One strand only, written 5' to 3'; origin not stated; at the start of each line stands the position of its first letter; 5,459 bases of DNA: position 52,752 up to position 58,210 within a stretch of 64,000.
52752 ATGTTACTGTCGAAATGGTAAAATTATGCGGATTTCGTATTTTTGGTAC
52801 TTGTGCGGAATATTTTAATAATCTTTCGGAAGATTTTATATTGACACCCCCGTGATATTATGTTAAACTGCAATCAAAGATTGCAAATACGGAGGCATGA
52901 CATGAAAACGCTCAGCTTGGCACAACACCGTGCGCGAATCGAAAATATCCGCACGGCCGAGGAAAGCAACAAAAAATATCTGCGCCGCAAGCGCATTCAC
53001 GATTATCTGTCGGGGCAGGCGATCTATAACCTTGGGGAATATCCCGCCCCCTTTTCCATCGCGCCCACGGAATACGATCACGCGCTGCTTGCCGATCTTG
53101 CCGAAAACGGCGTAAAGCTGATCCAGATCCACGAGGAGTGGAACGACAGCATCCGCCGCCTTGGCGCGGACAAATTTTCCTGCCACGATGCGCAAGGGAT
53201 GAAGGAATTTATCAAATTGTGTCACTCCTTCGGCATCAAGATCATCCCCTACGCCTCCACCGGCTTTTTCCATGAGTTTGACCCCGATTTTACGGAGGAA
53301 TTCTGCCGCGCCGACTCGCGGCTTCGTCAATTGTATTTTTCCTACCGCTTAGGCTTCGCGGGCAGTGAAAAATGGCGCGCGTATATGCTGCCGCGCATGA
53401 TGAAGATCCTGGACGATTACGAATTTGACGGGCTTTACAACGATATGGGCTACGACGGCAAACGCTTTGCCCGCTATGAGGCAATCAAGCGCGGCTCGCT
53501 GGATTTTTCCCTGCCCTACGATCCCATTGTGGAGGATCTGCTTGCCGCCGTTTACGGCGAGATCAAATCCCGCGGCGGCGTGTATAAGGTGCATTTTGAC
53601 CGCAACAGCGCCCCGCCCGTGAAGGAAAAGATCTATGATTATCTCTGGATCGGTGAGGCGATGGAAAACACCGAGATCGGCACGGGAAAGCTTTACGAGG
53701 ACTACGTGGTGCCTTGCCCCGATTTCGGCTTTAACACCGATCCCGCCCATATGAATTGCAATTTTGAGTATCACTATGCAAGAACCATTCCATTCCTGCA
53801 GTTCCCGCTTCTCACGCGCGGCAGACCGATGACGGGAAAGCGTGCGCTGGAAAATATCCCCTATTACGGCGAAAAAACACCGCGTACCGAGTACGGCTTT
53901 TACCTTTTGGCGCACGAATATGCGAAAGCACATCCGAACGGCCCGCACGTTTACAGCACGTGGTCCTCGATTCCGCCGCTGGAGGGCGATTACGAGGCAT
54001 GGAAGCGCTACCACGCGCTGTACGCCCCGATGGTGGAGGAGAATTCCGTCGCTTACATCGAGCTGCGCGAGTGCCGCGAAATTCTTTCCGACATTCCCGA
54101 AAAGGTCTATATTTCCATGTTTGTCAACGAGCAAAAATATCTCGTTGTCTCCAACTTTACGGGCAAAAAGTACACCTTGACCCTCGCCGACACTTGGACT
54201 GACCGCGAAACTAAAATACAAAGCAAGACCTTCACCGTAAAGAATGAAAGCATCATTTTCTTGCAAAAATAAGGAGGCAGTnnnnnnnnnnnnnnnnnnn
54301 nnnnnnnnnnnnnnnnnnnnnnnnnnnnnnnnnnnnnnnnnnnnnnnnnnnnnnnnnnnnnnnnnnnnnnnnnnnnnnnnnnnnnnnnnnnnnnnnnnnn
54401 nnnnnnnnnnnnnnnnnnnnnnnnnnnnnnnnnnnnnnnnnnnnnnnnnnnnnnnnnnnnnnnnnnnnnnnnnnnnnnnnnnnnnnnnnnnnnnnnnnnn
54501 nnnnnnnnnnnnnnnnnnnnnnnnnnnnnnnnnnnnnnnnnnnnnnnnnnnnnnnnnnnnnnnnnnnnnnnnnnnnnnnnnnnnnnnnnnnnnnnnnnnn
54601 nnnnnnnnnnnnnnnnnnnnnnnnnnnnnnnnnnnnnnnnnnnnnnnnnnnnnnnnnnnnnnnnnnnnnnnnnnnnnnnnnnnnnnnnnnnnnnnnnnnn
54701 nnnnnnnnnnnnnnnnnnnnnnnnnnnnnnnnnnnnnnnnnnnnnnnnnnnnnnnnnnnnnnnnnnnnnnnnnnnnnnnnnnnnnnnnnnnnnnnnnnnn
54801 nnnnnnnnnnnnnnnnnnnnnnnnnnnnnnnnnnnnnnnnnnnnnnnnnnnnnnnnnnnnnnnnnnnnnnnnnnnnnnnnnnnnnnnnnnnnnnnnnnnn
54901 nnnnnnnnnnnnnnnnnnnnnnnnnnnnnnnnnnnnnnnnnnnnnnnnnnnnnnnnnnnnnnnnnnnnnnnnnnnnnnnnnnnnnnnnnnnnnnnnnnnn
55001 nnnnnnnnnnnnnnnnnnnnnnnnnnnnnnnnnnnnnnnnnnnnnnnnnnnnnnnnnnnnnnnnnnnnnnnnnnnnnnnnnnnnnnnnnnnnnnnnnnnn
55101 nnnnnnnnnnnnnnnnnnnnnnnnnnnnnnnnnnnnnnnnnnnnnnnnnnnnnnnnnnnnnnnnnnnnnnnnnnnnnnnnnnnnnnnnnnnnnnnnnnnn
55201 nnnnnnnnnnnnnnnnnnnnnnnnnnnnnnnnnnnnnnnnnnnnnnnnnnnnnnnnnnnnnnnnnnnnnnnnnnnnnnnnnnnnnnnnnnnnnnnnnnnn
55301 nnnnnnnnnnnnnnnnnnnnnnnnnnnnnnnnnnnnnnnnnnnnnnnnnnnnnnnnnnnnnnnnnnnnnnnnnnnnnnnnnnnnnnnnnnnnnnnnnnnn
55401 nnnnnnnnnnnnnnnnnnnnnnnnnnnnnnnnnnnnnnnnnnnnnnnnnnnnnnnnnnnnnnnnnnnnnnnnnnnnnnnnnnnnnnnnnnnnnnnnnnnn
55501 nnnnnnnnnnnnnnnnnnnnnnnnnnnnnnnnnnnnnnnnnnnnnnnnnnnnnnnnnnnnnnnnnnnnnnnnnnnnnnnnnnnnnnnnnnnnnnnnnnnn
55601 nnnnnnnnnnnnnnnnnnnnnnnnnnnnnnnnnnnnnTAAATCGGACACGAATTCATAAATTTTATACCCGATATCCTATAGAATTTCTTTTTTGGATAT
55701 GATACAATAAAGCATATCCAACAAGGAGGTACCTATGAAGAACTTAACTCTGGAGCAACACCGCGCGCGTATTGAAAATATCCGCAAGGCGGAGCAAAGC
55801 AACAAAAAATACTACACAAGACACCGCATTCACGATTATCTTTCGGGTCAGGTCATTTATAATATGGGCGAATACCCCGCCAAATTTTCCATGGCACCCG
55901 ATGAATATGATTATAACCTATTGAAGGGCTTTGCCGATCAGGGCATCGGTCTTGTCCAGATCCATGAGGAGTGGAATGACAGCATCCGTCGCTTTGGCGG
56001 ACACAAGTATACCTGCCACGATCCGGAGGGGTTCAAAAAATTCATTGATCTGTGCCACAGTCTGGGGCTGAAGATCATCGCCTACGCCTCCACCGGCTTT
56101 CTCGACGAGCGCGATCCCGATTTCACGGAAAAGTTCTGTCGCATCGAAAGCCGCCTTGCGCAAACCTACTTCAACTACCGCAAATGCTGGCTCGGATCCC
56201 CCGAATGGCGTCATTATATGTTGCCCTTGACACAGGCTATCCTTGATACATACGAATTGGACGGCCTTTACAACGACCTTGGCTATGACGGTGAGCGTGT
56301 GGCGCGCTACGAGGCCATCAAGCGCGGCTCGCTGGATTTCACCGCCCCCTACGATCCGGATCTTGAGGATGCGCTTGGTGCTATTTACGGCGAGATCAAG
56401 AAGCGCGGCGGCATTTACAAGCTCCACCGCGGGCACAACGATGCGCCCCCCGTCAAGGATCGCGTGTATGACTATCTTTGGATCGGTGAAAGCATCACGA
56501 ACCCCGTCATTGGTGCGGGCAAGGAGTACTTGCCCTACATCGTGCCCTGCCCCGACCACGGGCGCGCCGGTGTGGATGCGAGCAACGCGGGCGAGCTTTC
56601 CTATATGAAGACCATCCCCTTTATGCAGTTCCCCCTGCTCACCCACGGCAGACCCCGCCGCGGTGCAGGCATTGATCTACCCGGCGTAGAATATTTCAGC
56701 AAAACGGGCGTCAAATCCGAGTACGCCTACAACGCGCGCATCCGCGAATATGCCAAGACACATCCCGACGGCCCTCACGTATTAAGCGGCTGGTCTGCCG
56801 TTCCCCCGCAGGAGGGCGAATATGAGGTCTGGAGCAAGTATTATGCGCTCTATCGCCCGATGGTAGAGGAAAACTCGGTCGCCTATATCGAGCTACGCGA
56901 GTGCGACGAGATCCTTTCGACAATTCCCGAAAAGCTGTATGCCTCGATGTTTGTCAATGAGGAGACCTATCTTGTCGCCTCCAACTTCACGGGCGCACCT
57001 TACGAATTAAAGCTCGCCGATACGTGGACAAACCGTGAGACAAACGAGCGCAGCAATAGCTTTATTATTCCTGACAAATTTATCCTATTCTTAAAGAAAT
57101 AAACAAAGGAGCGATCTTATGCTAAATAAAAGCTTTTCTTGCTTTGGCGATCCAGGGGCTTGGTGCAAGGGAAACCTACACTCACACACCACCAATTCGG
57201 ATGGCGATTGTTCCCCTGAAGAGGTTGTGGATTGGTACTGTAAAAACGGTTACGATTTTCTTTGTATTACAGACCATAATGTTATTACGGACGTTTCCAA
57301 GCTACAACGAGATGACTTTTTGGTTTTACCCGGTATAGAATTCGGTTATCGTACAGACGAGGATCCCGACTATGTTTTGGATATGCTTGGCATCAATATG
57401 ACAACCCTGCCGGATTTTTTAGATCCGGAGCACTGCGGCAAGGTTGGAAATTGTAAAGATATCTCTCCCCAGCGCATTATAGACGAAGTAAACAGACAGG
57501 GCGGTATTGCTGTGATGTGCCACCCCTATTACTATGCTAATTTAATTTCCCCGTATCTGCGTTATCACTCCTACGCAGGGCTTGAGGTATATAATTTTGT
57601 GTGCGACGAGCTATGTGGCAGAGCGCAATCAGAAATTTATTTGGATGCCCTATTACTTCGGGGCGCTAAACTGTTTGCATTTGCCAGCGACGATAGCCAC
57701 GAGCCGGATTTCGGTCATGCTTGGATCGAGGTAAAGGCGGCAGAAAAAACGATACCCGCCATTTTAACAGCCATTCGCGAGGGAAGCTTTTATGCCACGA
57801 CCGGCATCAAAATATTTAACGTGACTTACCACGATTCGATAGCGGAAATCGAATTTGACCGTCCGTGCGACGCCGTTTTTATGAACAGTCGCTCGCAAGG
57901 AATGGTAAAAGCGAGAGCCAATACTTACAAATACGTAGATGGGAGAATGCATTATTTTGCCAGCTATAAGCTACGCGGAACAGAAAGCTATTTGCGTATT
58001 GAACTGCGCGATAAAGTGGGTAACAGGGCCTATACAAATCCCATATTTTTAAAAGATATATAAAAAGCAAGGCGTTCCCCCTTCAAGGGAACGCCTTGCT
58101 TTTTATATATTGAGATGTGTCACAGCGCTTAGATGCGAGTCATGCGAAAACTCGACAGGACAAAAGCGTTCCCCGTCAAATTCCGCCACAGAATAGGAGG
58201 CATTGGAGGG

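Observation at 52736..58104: Tandem triplication of an unrecognised ~455-aa cytoplasmic protein family plus a PHP phosphoesterase, back-to-back with glgCD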

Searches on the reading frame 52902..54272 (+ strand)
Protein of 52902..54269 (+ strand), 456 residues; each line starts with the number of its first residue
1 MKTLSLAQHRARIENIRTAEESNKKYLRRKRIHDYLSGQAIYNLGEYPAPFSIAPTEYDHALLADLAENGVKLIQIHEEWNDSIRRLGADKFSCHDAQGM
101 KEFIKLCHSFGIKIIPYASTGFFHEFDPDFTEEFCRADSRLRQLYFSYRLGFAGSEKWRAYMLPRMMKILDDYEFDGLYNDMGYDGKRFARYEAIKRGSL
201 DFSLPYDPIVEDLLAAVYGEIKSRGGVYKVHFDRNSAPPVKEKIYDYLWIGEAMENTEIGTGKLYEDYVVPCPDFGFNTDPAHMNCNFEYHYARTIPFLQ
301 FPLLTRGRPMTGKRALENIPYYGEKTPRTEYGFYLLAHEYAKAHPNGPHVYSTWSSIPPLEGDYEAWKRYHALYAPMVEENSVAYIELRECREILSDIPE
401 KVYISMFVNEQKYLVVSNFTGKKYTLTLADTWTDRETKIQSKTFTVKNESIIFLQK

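Call 4: search_protein_families(library=pfam, proteins=[window:52902-54269:+], max_evalue=1)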
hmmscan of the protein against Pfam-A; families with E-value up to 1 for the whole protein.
window:52902-54269:+ (456 aa): 3 families
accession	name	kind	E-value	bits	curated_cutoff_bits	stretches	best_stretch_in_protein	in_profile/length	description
PF23915.1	SusG_C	-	0.00036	21.2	27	1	409-449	9-45/62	Alpha-amylase SusG C-terminal domain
PF01120.23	Alpha_L_fucos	-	0.034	14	25.2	1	100-191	143-221/345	Alpha-L-fucosidase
PF04521.18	Viral_P18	-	0.11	12.8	25.9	1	395-437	46-91/137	ssRNA positive strand viral 18kD cysteine rich protein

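Call 5: search_protein_families(library=ncbifam, proteins=[window:52902-54269:+], max_evalue=1)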
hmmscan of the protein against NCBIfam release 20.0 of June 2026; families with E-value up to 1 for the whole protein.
window:52902-54269:+ (456 aa): 0 families

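Call 6: search_solved_structures(query=A1, max_evalue=10, show_alignments=2)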
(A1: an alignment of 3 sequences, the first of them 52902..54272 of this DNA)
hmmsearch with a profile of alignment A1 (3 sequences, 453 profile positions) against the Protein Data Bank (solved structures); distinct sequences matched with E-value up to 10: 0.

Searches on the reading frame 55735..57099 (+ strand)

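Call 4: search_protein_families(library=pfam, proteins=[window:55735-57099:+], max_evalue=1)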
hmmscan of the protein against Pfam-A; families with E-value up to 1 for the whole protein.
window:55735-57099:+ (455 aa): 1 family
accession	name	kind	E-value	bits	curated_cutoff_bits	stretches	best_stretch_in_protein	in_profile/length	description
PF01120.23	Alpha_L_fucos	-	0.17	11.8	25.2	1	101-187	144-216/345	Alpha-L-fucosidase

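Call 5: search_protein_families(library=ncbifam, proteins=[window:55735-57099:+], max_evalue=1)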
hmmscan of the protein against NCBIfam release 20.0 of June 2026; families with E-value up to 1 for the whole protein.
window:55735-57099:+ (455 aa): 2 families
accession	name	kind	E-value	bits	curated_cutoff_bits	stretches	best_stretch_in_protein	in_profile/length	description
NF045700.1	AHLLactAttM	equivalog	0.073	12.6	390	1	330-388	27-85/257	AttM family quorum-quenching N-acyl homoserine lactonase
TIGR02402.1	trehalose_TreZ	equivalog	0.11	10.7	538.8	1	96-178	159-242/545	malto-oligosyltrehalose trehalohydrolase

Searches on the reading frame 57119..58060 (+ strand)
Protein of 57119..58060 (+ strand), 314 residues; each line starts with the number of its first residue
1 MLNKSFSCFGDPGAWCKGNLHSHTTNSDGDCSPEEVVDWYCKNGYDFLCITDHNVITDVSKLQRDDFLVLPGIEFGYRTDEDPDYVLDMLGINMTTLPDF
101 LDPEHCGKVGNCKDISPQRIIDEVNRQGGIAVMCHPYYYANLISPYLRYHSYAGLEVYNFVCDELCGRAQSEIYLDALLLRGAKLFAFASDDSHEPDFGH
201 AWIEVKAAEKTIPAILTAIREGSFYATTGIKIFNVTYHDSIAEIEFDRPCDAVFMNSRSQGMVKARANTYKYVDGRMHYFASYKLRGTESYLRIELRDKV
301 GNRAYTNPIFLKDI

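Call 4: search_protein_families(library=pfam, proteins=[window:57119-58060:+], max_evalue=1)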
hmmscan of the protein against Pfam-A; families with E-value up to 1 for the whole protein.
window:57119-58060:+ (314 aa): 2 families
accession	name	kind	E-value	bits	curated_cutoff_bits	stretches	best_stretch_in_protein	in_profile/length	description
PF02811.25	PHP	-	8.4e-07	29.9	26.4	1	20-81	2-69/164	PHP domain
PF13263.12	PHP_C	-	0.077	13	21.3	1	185-223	16-55/56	PHP-associated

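Call 5: search_protein_families(library=ncbifam, proteins=[window:57119-58060:+], max_evalue=1)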
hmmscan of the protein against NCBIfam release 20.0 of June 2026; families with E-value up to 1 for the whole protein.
window:57119-58060:+ (314 aa): 9 families
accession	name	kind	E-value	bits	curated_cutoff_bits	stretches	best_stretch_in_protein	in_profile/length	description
NF038032.1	CehA_McbA_metalo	domain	1.1e-25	90.7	80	2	15-267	2-248/315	CehA/McbA family metallohydrolase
NF047791.1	RNaseRnm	equivalog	1.9e-10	40.5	375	1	19-63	4-48/275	RNase RNM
NF041577.1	nside_bi_sphtase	equivalog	6.8e-08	32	400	1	19-60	5-46/276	3',5'-nucleoside bisphosphate phosphatase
NF006375.0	PRK08609.1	equivalog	7.2e-08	31.4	426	1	17-61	336-380/571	DNA polymerase/3'-5' exonuclease PolX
NF045780.1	TrlF_fam_ATP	equivalog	5.3e-05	22.1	350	1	15-75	5-81/944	TrlF family AAA-like ATPase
NF004981.0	PRK06361.1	equivalog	0.00027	20.4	117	1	19-62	3-46/217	histidinol phosphate phosphatase domain-containing protein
NF005928.0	PRK07945.1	equivalog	0.00028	20.3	250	1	16-55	98-137/337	PHP domain-containing protein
NF006251.0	PRK08392.1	equivalog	0.039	13.4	212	1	19-57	3-41/216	hypothetical protein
NF041661.1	Cycl_ph_dihydrol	equivalog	0.11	11.8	500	1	19-60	1-42/259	phosphoribosyl 1,2-cyclic phosphate 1,2-diphosphodiesterase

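Call 47: search_solved_structures(query=window:57119-58060:+, max_evalue=0.01)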
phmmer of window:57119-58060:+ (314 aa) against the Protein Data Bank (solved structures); distinct sequences matched with E-value up to 0.01: 3.
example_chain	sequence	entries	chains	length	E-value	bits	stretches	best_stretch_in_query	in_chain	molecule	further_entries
2anu_A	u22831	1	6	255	1.2e-07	34.3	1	14-55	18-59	hypothetical protein TM0559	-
7ug9_A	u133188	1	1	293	6.1e-06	28.8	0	19-76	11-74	5'-3' exoribonuclease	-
9etk_A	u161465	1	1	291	0.0039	19.5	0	19-59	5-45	Metal-dependent phosphoesterases (PHP family)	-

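Call 56: find_homologous_proteins(query=window:57119-58060:+, max_evalue=0.00001)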
Query window:57119-58060:+ (314 aa): 95 proteins with E <= 0.00001 among 478 candidates.
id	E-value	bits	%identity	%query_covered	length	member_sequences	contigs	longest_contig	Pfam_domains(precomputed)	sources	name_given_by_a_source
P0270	1.5e-218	742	99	100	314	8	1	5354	PF02811.27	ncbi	-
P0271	1.5e-133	463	62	99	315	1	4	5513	PF02811.27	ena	-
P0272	3.5e-124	432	60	98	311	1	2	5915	-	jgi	-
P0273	2.1e-123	430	58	100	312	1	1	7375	PF02811.27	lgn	-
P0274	7.6e-120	418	56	98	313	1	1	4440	PF02811.27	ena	-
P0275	4.1e-119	416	57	100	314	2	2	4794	PF02811.27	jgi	-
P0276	7.9e-119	415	57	100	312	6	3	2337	PF02811.27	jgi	-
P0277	9.7e-118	411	56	98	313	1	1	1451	-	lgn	-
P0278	1.1e-117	411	56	98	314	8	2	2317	PF02811.27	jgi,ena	-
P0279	1.9e-117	410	55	99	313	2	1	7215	PF02811.27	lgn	-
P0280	2.0e-117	410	54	99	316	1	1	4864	-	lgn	-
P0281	3.2e-117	409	54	99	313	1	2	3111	PF02811.27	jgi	-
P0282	2.4e-115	403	53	99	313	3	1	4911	PF02811.27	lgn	-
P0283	3.2e-115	403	53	99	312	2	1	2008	PF02811.27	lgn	-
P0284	2.3e-114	400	55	99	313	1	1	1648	-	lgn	-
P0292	1.7e-100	354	51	98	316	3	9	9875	PF02811.27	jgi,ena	-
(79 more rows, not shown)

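Call 57: find_encoding_contigs(protein=P0273, flank=8000, max_places=2)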
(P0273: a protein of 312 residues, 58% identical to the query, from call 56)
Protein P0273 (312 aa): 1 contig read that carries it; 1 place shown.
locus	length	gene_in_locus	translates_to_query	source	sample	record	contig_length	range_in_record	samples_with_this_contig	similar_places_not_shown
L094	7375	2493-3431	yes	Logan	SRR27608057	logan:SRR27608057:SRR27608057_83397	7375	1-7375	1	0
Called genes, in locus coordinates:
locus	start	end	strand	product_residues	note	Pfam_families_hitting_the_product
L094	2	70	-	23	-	?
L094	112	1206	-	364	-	PF12725:DUF3810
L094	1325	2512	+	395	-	PF00149:Metallophos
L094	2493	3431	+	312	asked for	PF02811:PHP (weak)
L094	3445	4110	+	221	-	PF00702:Hydrolase, PF12710:HAD, PF13419:HAD_2, PF13242:Hydrolase_like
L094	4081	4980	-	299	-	PF04055:Radical_SAM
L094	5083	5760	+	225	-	PF02589:LUD_dom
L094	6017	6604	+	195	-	PF01726:LexA_DNA_bind, PF09339:HTH_IclR (weak), PF00717:Peptidase_S24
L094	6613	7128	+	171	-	PF00293:NUDIX, PF14815:NUDIX_4 (weak)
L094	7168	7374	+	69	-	?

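Call 58: find_encoding_contigs(protein=P0292, flank=8000, max_places=3)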
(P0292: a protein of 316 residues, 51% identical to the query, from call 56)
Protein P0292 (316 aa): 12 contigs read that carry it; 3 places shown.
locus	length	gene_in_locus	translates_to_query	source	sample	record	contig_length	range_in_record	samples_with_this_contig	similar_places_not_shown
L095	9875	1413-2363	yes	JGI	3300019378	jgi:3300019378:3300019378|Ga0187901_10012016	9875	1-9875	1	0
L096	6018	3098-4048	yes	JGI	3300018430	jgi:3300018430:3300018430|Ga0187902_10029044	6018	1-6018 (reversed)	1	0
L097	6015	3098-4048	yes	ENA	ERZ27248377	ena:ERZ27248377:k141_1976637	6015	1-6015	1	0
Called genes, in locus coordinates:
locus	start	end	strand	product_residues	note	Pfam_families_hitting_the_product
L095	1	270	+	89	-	?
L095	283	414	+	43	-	-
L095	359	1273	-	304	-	PF01676:Metalloenzyme (faint), PF00884:Sulfatase (weak), PF01663:Phosphodiest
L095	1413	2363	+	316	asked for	PF02811:PHP (weak)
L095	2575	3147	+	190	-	PF01261:AP_endonuc_2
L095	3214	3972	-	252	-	PF12833:HTH_18, PF00165:HTH_AraC (weak)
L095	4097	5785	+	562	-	PF02837:Glyco_hydro_2_N, PF22666:Glyco_hydro_2_N2, PF02836:Glyco_hydro_2_C (weak)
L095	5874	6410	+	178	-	PF00583:Acetyltransf_1, PF13673:Acetyltransf_10 (weak), PF13508:Acetyltransf_7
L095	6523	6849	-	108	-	-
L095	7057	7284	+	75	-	PF13560:HTH_31 (weak), PF01381:HTH_3, PF13443:HTH_26, PF12844:HTH_19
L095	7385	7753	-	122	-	PF01325:Fe_dep_repress, PF01047:MarR (weak), PF12802:MarR_2 (weak), PF13412:HTH_24 (weak), PF02742:Fe_dep_repr_C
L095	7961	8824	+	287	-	PF02311:AraC_binding, PF07883:Cupin_2 (weak), PF12833:HTH_18, PF00165:HTH_AraC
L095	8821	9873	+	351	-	?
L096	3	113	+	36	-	?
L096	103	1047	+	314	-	-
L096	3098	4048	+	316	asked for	PF02811:PHP (weak)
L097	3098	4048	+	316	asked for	PF02811:PHP (weak)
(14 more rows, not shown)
